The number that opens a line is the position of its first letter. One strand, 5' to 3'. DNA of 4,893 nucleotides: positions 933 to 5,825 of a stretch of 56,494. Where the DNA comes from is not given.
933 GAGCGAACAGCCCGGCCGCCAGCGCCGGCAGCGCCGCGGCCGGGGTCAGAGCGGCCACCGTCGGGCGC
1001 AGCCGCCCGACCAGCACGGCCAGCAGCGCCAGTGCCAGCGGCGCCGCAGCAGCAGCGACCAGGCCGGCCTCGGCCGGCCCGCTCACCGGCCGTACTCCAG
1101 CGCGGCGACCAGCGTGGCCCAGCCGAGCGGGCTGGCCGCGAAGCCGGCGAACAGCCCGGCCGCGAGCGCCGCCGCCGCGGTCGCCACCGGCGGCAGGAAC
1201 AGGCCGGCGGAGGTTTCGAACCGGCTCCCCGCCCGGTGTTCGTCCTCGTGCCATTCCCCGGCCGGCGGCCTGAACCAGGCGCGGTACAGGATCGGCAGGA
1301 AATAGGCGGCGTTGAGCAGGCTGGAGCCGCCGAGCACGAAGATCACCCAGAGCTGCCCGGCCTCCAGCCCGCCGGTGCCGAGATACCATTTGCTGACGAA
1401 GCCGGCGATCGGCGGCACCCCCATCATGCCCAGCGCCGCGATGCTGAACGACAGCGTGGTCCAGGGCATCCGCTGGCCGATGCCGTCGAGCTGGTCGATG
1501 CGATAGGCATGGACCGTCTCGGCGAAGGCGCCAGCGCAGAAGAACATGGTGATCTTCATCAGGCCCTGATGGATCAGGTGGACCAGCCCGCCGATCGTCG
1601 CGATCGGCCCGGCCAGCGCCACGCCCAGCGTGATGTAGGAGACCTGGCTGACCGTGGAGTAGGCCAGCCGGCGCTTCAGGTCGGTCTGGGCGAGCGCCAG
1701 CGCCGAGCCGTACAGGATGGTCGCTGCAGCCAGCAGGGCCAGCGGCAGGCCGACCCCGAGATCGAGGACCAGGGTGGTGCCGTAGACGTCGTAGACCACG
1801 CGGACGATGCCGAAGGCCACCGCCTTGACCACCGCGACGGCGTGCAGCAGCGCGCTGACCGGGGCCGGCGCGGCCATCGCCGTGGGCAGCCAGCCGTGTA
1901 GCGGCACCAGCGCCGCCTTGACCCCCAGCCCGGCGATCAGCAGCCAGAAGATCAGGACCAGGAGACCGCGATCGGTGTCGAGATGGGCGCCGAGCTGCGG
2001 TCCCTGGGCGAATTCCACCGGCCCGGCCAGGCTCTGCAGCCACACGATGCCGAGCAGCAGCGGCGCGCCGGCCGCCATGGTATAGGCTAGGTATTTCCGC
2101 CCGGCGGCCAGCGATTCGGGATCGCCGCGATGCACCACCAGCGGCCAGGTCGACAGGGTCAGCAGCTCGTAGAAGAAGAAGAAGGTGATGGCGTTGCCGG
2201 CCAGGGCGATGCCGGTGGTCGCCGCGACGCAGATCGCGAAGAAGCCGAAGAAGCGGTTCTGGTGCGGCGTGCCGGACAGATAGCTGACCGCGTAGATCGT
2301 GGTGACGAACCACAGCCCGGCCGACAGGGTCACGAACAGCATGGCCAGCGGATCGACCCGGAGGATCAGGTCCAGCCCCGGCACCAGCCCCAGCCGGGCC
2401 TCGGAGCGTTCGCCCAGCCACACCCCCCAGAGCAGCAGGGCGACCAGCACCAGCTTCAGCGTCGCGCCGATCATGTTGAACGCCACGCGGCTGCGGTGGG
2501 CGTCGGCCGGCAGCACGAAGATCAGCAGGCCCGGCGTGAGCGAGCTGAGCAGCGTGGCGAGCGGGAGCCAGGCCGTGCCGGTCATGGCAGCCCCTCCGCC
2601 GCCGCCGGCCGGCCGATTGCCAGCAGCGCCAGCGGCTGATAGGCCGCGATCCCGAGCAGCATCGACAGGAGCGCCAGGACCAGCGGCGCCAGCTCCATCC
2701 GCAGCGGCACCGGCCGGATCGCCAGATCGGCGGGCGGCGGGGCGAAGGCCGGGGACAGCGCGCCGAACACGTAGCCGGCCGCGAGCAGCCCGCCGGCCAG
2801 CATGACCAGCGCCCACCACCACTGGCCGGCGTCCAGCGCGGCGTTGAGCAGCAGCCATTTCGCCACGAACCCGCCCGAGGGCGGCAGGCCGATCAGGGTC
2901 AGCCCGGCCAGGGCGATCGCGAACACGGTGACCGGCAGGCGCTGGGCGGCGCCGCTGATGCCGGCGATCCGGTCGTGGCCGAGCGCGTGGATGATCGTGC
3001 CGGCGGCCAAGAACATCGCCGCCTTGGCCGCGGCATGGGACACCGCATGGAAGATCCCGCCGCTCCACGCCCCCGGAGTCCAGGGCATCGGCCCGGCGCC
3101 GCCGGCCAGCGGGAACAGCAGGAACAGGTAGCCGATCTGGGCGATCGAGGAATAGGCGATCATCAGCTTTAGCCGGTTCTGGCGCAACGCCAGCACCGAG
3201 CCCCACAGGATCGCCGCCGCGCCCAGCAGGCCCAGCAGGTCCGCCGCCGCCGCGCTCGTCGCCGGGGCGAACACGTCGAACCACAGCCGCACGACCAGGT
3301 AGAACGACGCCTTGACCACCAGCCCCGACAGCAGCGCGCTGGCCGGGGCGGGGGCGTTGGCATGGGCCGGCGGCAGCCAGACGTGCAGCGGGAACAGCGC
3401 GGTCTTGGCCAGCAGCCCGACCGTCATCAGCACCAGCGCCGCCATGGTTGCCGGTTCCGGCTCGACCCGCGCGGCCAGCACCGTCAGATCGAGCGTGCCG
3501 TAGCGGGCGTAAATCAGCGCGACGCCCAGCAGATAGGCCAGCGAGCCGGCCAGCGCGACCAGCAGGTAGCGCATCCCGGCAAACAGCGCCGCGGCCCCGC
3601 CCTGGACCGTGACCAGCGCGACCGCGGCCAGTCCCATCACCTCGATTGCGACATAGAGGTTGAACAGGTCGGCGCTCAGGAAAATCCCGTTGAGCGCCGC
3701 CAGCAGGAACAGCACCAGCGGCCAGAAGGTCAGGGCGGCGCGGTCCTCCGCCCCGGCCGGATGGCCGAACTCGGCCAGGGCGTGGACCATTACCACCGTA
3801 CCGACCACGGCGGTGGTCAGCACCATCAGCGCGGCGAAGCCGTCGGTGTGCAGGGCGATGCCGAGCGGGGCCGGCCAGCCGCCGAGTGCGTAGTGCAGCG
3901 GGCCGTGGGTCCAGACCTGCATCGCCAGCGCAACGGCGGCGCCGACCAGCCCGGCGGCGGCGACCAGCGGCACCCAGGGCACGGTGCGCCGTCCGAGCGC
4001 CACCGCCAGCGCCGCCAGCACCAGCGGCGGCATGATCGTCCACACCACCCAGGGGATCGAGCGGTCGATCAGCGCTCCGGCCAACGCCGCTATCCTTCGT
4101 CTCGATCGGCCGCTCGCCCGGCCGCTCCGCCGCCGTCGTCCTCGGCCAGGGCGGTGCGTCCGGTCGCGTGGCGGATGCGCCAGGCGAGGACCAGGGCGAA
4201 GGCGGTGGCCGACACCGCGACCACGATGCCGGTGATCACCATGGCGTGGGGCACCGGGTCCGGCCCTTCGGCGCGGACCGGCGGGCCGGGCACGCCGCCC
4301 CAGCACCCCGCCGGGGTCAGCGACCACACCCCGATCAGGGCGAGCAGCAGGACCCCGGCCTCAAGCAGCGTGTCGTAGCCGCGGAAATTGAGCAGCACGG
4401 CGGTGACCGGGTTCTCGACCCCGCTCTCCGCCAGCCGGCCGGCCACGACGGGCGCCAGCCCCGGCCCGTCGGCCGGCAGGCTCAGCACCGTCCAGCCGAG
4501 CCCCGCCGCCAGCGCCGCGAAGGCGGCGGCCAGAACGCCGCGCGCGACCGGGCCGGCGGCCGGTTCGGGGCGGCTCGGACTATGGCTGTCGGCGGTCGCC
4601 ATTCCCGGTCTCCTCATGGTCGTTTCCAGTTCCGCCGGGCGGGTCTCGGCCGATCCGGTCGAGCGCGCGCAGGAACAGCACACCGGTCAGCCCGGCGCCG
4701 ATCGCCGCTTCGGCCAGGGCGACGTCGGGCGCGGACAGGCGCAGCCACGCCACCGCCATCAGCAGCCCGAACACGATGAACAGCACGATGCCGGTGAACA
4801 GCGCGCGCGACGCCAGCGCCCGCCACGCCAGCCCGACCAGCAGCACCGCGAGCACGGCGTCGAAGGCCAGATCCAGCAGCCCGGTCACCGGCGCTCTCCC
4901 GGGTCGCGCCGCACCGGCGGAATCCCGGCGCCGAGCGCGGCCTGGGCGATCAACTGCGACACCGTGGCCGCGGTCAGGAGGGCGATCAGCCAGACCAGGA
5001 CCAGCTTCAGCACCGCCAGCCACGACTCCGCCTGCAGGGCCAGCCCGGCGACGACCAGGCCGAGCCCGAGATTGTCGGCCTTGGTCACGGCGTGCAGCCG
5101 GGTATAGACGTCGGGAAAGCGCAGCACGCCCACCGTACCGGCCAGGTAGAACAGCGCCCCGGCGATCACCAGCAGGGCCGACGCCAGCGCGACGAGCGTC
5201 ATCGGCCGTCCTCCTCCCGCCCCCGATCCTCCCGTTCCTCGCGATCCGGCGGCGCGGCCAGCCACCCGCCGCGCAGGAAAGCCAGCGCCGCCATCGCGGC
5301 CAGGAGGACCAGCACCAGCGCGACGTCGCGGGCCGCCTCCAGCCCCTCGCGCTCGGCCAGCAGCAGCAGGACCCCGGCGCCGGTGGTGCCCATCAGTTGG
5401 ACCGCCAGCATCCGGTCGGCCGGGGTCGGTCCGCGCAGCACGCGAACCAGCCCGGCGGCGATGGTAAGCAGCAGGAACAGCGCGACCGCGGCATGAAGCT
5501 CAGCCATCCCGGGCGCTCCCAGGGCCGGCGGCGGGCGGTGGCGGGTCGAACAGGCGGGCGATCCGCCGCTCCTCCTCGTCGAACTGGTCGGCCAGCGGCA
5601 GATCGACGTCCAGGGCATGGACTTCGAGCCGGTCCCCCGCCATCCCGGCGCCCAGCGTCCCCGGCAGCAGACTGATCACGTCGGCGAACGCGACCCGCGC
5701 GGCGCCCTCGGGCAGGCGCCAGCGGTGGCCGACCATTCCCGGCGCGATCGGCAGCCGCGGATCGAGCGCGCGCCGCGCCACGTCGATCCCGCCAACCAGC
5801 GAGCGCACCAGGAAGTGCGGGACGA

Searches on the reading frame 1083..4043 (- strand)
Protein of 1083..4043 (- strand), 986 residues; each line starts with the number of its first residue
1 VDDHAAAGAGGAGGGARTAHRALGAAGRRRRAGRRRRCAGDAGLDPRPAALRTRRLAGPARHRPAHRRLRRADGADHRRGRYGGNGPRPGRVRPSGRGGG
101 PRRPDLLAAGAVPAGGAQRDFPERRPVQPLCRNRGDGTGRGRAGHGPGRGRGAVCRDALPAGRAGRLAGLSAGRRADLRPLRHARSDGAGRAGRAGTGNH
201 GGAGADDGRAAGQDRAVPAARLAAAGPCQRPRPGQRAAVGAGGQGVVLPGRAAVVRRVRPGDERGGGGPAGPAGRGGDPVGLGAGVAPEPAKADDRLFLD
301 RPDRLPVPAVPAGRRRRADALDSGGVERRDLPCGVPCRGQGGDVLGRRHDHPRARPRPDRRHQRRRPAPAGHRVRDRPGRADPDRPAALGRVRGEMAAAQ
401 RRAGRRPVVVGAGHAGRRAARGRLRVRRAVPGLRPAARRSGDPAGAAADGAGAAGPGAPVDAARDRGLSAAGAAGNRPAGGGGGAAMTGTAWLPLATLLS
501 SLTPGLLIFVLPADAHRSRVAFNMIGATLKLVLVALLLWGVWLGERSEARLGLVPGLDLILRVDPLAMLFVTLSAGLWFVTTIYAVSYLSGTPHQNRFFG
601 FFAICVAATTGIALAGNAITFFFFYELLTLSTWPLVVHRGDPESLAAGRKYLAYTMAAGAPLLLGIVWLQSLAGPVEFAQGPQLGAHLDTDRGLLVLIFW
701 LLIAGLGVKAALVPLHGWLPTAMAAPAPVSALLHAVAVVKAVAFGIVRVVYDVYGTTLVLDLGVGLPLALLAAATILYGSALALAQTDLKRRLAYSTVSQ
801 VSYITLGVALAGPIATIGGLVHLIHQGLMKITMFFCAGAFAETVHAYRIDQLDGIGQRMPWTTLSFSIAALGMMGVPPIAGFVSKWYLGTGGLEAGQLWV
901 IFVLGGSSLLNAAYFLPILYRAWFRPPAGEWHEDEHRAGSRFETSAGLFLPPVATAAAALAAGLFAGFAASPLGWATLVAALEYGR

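Call 59: search_protein_families(library=pfam, proteins=[window:1083-4043:-], max_evalue=0.001)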
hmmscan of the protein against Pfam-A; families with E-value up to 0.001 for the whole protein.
window:1083-4043:- (986 aa): 2 families
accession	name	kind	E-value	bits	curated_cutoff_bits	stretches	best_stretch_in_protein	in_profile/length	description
PF00361.26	Proton_antipo_M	-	1.2e-58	199.1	21.5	1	615-907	1-290/294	NADH:quinone oxidoreductase/Mrp antiporter, TM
PF00662.26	Proton_antipo_N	-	1.7e-05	25.1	24.5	1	558-599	10-51/51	NADH-Ubiquinone oxidoreductase (complex I), chain 5 N-terminus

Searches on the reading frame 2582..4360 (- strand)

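Call 7: search_protein_families(library=pfam, proteins=[window:2582-4360:-], max_evalue=0.001)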
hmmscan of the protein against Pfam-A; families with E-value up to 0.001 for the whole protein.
window:2582-4360:- (592 aa): 2 families
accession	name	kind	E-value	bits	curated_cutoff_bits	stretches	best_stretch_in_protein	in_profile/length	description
PF00361.26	Proton_antipo_M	-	1.5e-55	188.9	21.5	1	229-522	1-289/294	NADH:quinone oxidoreductase/Mrp antiporter, TM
PF10125.14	NADHdeh_related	-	9.2e-06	25.7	27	1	222-326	80-182/218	NADH dehydrogenase I, subunit N related protein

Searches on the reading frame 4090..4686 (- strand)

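Call 7: search_protein_families(library=pfam, proteins=[window:4090-4686:-], max_evalue=0.001)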
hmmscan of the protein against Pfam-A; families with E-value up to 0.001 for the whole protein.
window:4090-4686:- (198 aa): 2 families
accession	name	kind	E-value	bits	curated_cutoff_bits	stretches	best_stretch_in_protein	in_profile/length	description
PF00420.29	Oxidored_q2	-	1.4e-07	31.6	26.1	1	103-179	29-86/95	NADH-ubiquinone/plastoquinone oxidoreductase chain 4L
PF20501.3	MbhE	-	3.9e-05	24.1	27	1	52-123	9-80/98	MBH, subunit E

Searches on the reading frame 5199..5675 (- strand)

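Call 7: search_protein_families(library=pfam, proteins=[window:5199-5675:-], max_evalue=0.001)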
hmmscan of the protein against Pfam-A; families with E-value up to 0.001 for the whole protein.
window:5199-5675:- (158 aa): 1 family
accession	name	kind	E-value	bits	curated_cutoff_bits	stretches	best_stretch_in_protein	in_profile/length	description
PF04066.18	MrpF_PhaF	-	1.4e-08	35.5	23.3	1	86-135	1-50/53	Multiple resistance and pH regulation protein F (MrpF / PhaF)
